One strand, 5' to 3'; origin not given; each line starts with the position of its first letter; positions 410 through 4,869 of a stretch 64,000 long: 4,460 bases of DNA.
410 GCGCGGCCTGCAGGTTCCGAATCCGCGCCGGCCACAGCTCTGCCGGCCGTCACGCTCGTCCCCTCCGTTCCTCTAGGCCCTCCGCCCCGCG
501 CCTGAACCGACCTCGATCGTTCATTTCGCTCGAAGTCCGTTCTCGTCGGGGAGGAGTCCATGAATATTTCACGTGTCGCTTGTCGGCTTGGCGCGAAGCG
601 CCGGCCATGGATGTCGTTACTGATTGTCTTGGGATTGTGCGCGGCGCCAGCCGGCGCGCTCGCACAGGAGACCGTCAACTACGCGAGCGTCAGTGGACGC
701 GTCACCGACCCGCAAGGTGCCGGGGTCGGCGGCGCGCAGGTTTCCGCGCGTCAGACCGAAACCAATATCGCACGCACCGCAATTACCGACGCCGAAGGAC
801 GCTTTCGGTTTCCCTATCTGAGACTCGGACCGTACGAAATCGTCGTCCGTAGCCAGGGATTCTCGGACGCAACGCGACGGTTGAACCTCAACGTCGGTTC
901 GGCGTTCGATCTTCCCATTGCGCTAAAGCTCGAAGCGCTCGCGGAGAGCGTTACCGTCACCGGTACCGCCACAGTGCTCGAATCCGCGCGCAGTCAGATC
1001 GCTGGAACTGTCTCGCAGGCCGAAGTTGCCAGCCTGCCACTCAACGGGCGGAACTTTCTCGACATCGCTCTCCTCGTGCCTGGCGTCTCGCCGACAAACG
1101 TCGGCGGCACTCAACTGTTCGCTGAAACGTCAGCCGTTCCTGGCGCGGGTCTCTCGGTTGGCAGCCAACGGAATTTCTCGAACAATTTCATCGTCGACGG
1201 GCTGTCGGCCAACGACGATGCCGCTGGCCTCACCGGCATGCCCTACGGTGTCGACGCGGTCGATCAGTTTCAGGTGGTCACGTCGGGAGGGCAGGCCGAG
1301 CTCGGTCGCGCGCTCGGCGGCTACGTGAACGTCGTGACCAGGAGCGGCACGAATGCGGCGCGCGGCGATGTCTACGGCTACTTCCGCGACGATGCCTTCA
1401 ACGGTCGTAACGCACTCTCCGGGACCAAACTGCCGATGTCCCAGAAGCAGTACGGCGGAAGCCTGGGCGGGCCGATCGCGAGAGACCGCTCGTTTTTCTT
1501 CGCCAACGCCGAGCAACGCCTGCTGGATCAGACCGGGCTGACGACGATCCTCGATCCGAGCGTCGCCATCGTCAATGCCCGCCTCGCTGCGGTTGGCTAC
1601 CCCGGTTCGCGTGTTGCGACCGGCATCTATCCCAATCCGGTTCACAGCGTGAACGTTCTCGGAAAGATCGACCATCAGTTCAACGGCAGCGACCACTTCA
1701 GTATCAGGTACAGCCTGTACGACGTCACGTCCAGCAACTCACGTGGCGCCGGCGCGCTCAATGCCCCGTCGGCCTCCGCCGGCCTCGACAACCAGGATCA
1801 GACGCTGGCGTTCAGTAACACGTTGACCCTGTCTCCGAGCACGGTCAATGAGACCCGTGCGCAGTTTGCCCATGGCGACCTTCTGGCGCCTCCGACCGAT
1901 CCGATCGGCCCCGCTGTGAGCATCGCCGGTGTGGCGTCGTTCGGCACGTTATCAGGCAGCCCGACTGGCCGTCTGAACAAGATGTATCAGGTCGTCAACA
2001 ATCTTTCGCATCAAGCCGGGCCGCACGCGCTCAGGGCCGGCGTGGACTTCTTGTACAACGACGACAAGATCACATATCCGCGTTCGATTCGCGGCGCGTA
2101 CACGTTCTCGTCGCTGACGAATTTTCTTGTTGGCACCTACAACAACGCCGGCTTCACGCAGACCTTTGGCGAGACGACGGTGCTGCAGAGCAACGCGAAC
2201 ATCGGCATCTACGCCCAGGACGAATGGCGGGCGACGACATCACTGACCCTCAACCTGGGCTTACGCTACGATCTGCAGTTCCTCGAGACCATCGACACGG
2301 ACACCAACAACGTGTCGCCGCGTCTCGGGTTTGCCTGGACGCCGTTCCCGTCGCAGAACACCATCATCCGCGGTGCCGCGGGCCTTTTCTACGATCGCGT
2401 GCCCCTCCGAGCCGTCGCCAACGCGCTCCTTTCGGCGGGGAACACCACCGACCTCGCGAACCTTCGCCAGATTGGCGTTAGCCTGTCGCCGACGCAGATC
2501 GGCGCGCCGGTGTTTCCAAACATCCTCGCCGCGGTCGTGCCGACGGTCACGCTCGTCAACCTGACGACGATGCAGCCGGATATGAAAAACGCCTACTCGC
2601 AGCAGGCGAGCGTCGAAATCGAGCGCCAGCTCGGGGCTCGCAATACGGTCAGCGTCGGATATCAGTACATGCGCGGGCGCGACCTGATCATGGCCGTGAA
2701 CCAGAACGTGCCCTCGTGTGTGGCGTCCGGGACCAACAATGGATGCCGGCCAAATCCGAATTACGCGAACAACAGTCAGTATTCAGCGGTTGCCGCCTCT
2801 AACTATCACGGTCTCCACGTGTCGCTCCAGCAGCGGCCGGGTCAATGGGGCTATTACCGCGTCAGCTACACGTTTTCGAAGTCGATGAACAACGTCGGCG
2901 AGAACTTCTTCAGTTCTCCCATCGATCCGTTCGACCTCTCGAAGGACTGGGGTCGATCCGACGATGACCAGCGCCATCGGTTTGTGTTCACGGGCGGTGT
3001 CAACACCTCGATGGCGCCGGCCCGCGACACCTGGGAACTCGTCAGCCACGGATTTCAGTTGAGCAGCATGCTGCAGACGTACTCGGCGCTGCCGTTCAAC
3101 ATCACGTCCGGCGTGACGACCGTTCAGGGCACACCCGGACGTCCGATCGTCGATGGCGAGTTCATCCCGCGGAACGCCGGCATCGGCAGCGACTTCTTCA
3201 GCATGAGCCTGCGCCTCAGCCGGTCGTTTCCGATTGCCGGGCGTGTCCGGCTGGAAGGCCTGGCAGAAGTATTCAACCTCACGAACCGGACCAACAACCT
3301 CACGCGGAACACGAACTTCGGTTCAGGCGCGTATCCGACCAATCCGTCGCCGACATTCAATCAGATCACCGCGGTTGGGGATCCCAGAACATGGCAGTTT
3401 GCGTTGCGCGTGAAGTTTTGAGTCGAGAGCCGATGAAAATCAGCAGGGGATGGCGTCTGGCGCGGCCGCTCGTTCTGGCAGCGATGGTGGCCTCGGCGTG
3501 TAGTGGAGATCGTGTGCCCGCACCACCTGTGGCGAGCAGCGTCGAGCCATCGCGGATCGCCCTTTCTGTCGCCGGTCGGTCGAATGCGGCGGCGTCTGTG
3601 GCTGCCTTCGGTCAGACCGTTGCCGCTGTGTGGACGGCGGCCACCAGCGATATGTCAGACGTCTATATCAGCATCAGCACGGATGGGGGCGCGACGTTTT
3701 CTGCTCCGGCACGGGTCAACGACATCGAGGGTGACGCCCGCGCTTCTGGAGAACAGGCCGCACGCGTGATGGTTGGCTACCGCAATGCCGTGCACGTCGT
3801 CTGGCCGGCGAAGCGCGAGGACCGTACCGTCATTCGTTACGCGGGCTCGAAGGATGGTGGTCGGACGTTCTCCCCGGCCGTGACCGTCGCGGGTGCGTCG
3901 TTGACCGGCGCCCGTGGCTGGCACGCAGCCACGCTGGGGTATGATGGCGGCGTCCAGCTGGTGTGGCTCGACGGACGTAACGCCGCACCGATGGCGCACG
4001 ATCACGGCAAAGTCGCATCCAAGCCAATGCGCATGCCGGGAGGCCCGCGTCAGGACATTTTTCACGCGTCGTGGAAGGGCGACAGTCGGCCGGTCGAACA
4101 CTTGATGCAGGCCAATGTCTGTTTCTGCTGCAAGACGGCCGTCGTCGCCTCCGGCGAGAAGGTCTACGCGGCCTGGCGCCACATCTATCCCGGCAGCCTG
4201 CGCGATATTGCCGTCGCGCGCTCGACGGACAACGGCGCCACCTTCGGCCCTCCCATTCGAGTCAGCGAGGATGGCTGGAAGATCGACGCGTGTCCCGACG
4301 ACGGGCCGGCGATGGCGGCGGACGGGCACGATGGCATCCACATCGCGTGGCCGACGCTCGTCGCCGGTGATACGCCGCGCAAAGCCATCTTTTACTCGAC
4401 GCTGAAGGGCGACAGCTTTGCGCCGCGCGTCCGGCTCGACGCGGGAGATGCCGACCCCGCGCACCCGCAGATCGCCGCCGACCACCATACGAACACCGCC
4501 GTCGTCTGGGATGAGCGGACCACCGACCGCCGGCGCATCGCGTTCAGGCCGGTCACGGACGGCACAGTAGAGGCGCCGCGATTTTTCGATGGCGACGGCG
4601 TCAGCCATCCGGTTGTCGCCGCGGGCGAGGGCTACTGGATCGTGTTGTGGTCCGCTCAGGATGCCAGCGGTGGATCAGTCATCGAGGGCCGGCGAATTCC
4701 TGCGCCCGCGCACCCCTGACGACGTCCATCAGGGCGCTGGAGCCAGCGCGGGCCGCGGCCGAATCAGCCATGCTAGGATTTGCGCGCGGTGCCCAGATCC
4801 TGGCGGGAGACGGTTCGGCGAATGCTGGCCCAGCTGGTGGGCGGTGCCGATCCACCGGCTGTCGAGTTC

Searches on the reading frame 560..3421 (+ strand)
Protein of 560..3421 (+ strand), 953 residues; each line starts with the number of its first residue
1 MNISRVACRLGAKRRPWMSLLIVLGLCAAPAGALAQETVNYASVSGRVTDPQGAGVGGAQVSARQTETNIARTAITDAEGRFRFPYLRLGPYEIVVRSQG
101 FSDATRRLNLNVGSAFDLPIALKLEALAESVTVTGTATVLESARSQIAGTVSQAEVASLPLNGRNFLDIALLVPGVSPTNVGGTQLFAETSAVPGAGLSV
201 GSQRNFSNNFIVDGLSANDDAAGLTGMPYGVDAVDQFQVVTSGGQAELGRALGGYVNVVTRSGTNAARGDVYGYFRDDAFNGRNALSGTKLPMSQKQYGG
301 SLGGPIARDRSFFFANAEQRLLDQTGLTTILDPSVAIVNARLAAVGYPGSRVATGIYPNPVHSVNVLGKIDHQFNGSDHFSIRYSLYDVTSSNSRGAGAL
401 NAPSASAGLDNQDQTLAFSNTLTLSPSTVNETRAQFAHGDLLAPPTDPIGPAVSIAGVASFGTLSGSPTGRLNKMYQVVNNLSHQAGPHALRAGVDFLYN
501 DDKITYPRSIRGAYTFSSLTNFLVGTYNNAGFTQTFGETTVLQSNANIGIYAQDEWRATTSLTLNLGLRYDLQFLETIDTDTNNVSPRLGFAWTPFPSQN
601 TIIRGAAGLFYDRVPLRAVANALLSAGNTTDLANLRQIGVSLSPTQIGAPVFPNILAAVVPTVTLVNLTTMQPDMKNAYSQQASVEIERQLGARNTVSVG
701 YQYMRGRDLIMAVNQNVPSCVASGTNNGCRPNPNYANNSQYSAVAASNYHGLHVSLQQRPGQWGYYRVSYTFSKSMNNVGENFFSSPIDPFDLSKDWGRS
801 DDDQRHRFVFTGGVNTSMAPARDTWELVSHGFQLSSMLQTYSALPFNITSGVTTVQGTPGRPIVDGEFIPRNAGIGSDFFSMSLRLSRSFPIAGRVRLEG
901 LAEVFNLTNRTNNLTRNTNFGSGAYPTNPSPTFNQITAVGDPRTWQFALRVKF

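Call 28: search_protein_families(library=pfam, proteins=[window:560-3421:+], max_evalue=0.01)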
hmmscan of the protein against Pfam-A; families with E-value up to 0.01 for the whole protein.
window:560-3421:+ (953 aa): 5 families
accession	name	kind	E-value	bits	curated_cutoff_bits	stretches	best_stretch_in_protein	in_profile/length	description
PF25183.1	OMP_b-brl_4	-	1.9e-110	371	30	4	577-862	430-731/838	Outer membrane beta barrel domain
PF13620.12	CarboxypepD_reg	-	6e-20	71.8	32.3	1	43-122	1-81/82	Carboxypeptidase regulatory-like domain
PF00593.30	TonB_dep_Rec_b-barrel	-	1.5e-09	38.6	27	1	376-782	26-362/436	TonB dependent receptor-like, beta-barrel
PF13715.12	CarbopepD_reg_2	-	2.9e-07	30.9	32.2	1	44-132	1-87/88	CarboxypepD_reg-like domain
PF17210.9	SdrD_B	-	4.7e-05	24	29.7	1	49-100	17-69/112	SdrD B-like domain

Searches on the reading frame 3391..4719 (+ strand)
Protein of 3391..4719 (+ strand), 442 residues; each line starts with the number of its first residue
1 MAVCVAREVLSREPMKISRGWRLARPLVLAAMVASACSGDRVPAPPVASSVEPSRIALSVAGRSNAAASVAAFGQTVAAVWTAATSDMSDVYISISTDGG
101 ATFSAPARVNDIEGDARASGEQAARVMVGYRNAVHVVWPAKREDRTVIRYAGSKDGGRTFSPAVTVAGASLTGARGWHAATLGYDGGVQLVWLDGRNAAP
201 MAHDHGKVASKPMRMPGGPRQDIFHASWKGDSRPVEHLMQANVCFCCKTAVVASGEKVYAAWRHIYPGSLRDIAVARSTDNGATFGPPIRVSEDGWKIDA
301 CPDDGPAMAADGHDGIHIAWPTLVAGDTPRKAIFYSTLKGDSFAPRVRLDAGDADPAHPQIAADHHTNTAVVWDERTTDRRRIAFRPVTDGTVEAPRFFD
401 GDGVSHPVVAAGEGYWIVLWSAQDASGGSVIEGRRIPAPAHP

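Call 27: search_protein_families(library=pfam, proteins=[window:3391-4719:+])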
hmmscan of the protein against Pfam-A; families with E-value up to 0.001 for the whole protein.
window:3391-4719:+ (442 aa): 3 families
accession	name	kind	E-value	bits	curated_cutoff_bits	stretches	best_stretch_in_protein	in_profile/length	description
PF13088.12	BNR_2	-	4.6e-05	23.3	31.4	1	77-289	3-202/277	BNR repeat-like domain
PF02012.26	BNR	-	0.0003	20.8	27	0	95-104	2-11/12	BNR/Asp-box repeat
PF24316.1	Tli3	-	0.00092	20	27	0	85-128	78-120/129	T6SS Tli3 immunity protein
